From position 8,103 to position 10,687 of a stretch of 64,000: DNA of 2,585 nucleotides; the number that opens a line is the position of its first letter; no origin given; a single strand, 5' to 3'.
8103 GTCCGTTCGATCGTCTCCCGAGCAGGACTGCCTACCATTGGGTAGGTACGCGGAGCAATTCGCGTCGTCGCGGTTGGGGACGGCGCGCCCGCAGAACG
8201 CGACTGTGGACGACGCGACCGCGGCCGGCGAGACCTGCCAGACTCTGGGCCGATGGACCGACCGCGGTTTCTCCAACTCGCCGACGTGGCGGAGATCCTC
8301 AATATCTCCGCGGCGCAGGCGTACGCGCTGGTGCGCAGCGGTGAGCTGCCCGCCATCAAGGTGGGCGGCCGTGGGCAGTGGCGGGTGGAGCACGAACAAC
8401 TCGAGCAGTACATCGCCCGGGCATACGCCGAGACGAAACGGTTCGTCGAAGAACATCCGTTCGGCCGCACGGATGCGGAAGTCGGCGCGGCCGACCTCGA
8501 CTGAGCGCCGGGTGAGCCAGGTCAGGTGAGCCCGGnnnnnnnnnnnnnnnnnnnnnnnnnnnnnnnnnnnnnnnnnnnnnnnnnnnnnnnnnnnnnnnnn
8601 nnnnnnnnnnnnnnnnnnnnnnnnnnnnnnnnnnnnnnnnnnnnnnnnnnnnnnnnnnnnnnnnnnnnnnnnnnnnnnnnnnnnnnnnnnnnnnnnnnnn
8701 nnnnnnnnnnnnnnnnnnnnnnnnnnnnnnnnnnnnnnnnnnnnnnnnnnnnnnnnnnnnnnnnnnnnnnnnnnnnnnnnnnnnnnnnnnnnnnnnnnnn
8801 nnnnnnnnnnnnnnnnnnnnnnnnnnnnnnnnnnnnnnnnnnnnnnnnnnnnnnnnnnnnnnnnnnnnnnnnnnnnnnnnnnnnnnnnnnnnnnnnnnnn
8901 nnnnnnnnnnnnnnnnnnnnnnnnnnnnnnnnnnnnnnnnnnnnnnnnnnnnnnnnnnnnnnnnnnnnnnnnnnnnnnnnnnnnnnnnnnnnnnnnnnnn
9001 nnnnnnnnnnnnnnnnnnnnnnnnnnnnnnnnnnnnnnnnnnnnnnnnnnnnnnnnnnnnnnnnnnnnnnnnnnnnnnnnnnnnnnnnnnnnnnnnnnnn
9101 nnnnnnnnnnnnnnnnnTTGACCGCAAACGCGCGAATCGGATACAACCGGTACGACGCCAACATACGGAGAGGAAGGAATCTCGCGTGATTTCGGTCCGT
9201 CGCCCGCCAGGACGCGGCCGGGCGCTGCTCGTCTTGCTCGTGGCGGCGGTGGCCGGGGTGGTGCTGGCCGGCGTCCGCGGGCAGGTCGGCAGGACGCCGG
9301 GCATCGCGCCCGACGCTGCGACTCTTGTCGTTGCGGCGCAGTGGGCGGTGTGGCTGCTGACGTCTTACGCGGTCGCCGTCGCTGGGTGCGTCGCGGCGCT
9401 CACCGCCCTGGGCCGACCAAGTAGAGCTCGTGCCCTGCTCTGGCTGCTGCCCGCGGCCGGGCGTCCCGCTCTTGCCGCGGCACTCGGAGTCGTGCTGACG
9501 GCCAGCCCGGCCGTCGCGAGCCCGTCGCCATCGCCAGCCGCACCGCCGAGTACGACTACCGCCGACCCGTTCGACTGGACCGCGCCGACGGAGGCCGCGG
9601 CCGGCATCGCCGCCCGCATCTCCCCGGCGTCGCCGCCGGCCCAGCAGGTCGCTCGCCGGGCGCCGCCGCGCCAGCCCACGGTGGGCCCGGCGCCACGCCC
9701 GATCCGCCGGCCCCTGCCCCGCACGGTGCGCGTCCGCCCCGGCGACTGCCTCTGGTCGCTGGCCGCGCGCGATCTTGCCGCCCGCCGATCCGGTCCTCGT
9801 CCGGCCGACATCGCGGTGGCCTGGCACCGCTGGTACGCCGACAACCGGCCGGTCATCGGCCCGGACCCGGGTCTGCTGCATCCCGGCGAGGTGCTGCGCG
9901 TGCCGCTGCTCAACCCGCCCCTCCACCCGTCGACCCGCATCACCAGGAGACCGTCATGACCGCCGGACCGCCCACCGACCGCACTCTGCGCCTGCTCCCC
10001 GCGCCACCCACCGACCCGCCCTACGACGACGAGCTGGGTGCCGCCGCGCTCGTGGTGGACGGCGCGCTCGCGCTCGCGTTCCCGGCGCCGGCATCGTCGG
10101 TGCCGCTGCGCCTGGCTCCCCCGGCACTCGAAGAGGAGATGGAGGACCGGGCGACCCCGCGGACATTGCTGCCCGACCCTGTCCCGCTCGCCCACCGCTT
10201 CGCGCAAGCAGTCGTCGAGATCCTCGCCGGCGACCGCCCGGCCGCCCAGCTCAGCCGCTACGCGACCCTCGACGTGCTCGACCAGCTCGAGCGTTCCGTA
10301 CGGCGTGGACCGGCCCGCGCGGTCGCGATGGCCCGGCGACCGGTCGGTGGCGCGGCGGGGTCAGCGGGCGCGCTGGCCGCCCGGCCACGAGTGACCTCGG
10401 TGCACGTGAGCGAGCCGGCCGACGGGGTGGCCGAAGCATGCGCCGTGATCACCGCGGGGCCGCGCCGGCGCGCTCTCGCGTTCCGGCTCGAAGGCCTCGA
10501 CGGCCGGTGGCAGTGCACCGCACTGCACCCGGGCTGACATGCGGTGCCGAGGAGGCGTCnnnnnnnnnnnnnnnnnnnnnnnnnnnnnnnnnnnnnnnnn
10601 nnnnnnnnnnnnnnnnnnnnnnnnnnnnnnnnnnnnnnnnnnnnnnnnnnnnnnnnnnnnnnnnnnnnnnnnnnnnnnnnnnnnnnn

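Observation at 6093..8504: Orphan CpaB(SAF)-Ssd/CpaE-like ATPase pair with a divergent excisionase-type HTH regulator, with no secretin/CpaF/TadBC nearby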

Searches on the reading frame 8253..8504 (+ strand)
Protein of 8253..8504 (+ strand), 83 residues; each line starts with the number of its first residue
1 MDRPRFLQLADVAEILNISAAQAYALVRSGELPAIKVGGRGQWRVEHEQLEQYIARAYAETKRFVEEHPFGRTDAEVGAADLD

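Call 3: search_protein_families(library=pfam, proteins=[window:8253-8504:+], max_evalue=0.01)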
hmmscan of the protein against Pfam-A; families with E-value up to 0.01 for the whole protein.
window:8253-8504:+ (83 aa): 3 families
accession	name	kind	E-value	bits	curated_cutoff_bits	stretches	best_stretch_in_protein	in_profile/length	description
PF12728.13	HTH_17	-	9.2e-14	51.9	27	1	7-56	2-49/51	Helix-turn-helix domain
PF21531.3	Rv2175c_wHTH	-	0.0024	18.2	27.1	1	6-39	15-48/57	DNA-binding protein Rv2175c, wHTH domain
PF05930.18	Phage_AlpA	-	0.0067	16.7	21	1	5-40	2-38/51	Prophage CP4-57 regulatory protein (AlpA)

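Call 4: search_protein_families(library=ncbifam, proteins=[window:8253-8504:+], max_evalue=0.01)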
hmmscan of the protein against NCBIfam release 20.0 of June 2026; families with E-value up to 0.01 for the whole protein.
window:8253-8504:+ (83 aa): 3 families
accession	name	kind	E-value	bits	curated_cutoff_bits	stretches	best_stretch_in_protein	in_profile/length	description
TIGR01764.1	excise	domain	5.1e-09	36.4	28.8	1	11-55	6-48/49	excisionase family DNA-binding protein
NF047737.1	antiphage_MADS1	equivalog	4.7e-08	33.1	80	1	5-54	2-49/49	methylation-associated defense system helix-turn-helix domain-containing protein MAD1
NF033518.0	transpos_IS607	equivalog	0.0042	16.7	110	1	11-59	2-49/187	IS607 family transposase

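Call 32: find_homologous_proteins(query=window:8253-8504:+, max_evalue=0.00001)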
Query window:8253-8504:+ (83 aa): 7928 proteins with E <= 0.00001 among 7932 candidates; the best 120 are listed.
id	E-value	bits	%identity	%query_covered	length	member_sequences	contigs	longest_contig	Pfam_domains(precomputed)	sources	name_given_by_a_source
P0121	1.0e-44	168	96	100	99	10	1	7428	PF12728.14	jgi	-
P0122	1.4e-43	164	94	100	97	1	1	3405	PF12728.14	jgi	jgi:excisionase family DNA binding protein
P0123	2.2e-43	163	93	100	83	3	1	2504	PF12728.14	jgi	jgi:excisionase family DNA binding protein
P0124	8.7e-43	161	92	100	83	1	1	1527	PF12728.14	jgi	jgi:excisionase family DNA binding protein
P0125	2.0e-42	160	92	100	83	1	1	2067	PF12728.14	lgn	-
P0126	5.6e-42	159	90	100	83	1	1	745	PF12728.14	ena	-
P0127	1.2e-41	158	90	100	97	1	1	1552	PF12728.14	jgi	jgi:excisionase family DNA binding protein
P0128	7.3e-41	155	89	100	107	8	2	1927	PF12728.14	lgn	-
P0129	9.1e-41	155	87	100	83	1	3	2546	PF12728.14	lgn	-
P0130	1.2e-40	155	87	100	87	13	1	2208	PF12728.14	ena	-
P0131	3.3e-40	153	89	100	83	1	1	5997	PF12728.14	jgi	jgi:excisionase family DNA binding protein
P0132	1.5e-35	139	83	98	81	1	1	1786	PF12728.14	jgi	jgi:excisionase family DNA binding protein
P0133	7.3e-35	136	81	96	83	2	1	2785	PF12728.14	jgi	jgi:excisionase family DNA binding protein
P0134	1.2e-34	136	81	96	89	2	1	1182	PF12728.14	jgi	-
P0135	2.9e-34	134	83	93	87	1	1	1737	PF12728.14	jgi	-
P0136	3.1e-34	134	89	89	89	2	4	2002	PF12728.14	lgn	-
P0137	4.0e-34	134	89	89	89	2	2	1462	PF12728.14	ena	-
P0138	5.7e-34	133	86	88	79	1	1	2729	PF12728.14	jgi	jgi:excisionase family DNA binding protein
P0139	5.7e-34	133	86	88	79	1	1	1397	PF12728.14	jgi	jgi:excisionase family DNA binding protein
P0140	6.6e-34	133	86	94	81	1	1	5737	PF12728.14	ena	-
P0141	7.9e-34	133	81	100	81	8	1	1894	PF12728.14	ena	-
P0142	9.8e-34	133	89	89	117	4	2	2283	PF12728.14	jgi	jgi:excisionase family DNA binding protein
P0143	1.0e-33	133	85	96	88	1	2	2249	PF12728.14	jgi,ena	-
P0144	1.6e-33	132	82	93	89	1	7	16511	PF12728.14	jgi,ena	jgi:excisionase family DNA binding protein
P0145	2.8e-33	131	86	89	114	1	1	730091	PF12728.14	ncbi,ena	-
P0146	2.9e-33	131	79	100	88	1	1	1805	PF12728.14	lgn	-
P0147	2.9e-33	131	87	86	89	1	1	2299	PF12728.14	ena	-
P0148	3.0e-33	131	87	86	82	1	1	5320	PF12728.14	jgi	jgi:excisionase family DNA binding protein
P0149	3.3e-33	131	82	93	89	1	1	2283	PF12728.14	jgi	-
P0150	3.4e-33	131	84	95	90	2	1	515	PF12728.14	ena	-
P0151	3.8e-33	131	87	86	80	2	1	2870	PF12728.14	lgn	-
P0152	3.8e-33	131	84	89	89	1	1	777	PF12728.14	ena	-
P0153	4.6e-33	131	78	99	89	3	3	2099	PF12728.14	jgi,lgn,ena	-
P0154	5.1e-33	130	80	90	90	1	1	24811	PF12728.14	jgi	jgi:excisionase family DNA binding protein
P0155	5.2e-33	130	81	93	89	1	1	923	PF12728.14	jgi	jgi:excisionase family DNA binding protein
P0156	5.5e-33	130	78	99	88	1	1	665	PF12728.14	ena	-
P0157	6.6e-33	130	86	89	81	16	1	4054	PF12728.14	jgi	jgi:excisionase family DNA binding protein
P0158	6.8e-33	130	79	99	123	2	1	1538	PF12728.14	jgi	jgi:excisionase family DNA binding protein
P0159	7.0e-33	130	84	89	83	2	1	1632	PF12728.14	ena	-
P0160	7.3e-33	130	84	89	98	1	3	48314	PF12728.14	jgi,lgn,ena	-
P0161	7.3e-33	130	86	88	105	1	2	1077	PF12728.14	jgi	jgi:excisionase family DNA binding protein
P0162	1.1e-32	129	86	86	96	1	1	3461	PF12728.14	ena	-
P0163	1.1e-32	129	86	86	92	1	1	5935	PF12728.14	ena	-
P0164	1.2e-32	129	82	94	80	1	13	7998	PF12728.14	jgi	jgi:excisionase family DNA binding protein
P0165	1.2e-32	129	81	93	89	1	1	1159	PF12728.14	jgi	-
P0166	1.2e-32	129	83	90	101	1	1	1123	PF12728.14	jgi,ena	-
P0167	1.3e-32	129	78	99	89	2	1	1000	PF12728.14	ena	-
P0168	1.3e-32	129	82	89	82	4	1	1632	PF12728.14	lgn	-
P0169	1.3e-32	129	85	90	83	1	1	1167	PF12728.14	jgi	jgi:excisionase family DNA binding protein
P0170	1.4e-32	129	77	100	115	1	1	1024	PF12728.14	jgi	jgi:excisionase family DNA binding protein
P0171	1.4e-32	129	79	96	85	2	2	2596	PF12728.14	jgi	jgi:excisionase family DNA binding protein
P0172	1.4e-32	129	85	89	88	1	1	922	PF12728.14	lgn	-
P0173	1.4e-32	129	81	90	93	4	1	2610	PF12728.14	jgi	-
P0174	1.8e-32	129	85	89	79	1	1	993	PF12728.14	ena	-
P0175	1.8e-32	129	82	89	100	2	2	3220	PF12728.14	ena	-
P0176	1.8e-32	129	84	89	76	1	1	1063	PF12728.14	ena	-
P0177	2.0e-32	129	84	89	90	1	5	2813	PF12728.14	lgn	-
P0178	2.0e-32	129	76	100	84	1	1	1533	PF12728.14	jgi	jgi:excisionase family DNA binding protein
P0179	2.0e-32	129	84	89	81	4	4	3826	PF12728.14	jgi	jgi:excisionase family DNA binding protein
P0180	2.1e-32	128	85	89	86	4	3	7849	PF12728.14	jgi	jgi:excisionase family DNA binding protein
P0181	2.1e-32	128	86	86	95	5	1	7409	PF12728.14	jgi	jgi:excisionase family DNA binding protein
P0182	2.2e-32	128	80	95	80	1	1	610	PF12728.14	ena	-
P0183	2.2e-32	128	86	86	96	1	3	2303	PF12728.14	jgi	jgi:excisionase family DNA binding protein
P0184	2.2e-32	128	80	90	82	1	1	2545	PF12728.14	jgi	jgi:excisionase family DNA binding protein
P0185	2.3e-32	128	84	88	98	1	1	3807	PF12728.14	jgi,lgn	jgi:excisionase family DNA binding protein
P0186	2.5e-32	128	77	95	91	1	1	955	PF12728.14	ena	-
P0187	2.5e-32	128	82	89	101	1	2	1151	PF12728.14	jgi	jgi:excisionase family DNA binding protein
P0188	2.5e-32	128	78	98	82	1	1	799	PF12728.14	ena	-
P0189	2.8e-32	128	82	95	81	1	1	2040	PF12728.14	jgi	jgi:excisionase family DNA binding protein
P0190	3.0e-32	128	79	98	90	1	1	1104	PF12728.14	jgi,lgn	jgi:excisionase family DNA binding protein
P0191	3.0e-32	128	81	90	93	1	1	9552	PF12728.14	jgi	jgi:excisionase family DNA binding protein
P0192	3.0e-32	128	84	95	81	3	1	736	PF12728.14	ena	-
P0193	3.4e-32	128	82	87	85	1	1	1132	PF12728.14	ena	-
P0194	3.4e-32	128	85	88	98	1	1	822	PF12728.14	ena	-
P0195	3.5e-32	128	79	90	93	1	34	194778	PF12728.14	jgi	jgi:excisionase family DNA binding protein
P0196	3.7e-32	128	85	88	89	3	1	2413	PF12728.14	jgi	jgi:excisionase family DNA binding protein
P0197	3.7e-32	128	80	90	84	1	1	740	PF12728.14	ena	-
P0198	3.9e-32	128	81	89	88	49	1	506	PF12728.14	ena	-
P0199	4.3e-32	127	83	95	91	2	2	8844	PF12728.14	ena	-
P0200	4.6e-32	127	80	90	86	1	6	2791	PF12728.14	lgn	-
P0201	5.0e-32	127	79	94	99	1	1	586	PF12728.14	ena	-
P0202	5.1e-32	127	79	94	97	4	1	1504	PF12728.14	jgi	-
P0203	5.4e-32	127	80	92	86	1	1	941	PF12728.14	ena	-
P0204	5.4e-32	127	86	86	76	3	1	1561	PF12728.14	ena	-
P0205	5.8e-32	127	80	92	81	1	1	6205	PF12728.14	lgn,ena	-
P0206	6.5e-32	127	80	90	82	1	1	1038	PF12728.14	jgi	jgi:excisionase family DNA binding protein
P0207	6.7e-32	127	80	90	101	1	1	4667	PF12728.14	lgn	-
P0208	6.9e-32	127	80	90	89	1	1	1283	PF12728.14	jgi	jgi:excisionase family DNA binding protein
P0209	6.9e-32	127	80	90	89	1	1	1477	PF12728.14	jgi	jgi:excisionase family DNA binding protein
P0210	7.0e-32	127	78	98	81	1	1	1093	PF12728.14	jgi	jgi:excisionase family DNA binding protein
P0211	7.2e-32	127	82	89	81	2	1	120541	PF12728.14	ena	-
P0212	7.7e-32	127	80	92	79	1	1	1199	PF12728.14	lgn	-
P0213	8.2e-32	127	83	86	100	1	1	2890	PF12728.14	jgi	jgi:excisionase family DNA binding protein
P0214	8.6e-32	127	80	89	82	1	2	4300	PF12728.14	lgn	-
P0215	9.4e-32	126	78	94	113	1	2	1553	PF12728.14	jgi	jgi:excisionase family DNA binding protein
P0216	9.5e-32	126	86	87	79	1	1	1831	PF12728.14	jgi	jgi:excisionase family DNA binding protein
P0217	9.7e-32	126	75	100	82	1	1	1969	PF12728.14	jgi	jgi:excisionase family DNA binding protein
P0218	9.8e-32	126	78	94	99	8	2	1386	PF12728.14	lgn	-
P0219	1.0e-31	126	75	98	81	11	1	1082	PF12728.14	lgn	-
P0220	1.1e-31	126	80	89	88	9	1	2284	PF12728.14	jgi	-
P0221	1.1e-31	126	80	90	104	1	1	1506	PF12728.14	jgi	jgi:excisionase family DNA binding protein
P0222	1.4e-31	126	90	82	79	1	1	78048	PF12728.14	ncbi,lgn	-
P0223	1.4e-31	126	82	87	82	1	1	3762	PF12728.14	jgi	jgi:excisionase family DNA binding protein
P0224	1.4e-31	126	85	86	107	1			PF12728.14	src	-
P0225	1.5e-31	126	82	89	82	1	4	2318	PF12728.14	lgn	-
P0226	1.6e-31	126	75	98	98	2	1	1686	PF12728.14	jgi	jgi:excisionase family DNA binding protein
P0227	1.6e-31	126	78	98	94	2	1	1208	PF12728.14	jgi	jgi:excisionase family DNA binding protein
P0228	1.7e-31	126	82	89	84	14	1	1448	PF12728.14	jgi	jgi:excisionase family DNA binding protein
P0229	1.8e-31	126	79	93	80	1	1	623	PF12728.14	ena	-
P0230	1.8e-31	126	80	94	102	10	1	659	PF12728.14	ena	-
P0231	2.0e-31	125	80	90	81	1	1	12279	PF12728.14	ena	-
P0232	2.1e-31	125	73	100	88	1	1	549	PF12728.14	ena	-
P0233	2.8e-31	125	74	99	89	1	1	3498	PF12728.14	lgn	-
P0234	2.8e-31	125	78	96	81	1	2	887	PF12728.14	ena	-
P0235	2.9e-31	125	82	87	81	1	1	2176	PF12728.14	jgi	jgi:excisionase family DNA binding protein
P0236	2.9e-31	125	81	88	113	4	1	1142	PF12728.14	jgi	-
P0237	3.0e-31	125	76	94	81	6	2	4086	PF12728.14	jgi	jgi:excisionase family DNA binding protein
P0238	3.3e-31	125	82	89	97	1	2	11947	PF12728.14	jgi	jgi:excisionase family DNA binding protein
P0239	3.4e-31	125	82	89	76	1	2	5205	PF12728.14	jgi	-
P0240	3.8e-31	124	84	84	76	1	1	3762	PF12728.14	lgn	-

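Call 97: search_protein_families(library=padloc, proteins=[window:8253-8504:+], max_evalue=0.001)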
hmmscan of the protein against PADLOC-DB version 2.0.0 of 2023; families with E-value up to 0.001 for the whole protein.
window:8253-8504:+ (83 aa): 1 family
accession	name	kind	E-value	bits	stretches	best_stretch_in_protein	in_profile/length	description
PDLC04133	mad1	-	1.3e-06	26.6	1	6-49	5-46/60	mads_1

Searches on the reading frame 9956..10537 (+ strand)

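Call 3: search_protein_families(library=pfam, proteins=[window:9956-10537:+], max_evalue=0.01)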
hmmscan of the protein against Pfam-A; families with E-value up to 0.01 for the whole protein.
window:9956-10537:+ (193 aa): 1 family
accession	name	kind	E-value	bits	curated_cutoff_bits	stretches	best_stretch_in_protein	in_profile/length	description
PF20060.4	DUF6459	-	8.2e-33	113.3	27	1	73-191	1-103/105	Family of unknown function (DUF6459)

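Call 4: search_protein_families(library=ncbifam, proteins=[window:9956-10537:+], max_evalue=0.01)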
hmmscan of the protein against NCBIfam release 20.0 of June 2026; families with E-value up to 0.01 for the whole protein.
window:9956-10537:+ (193 aa): 0 families
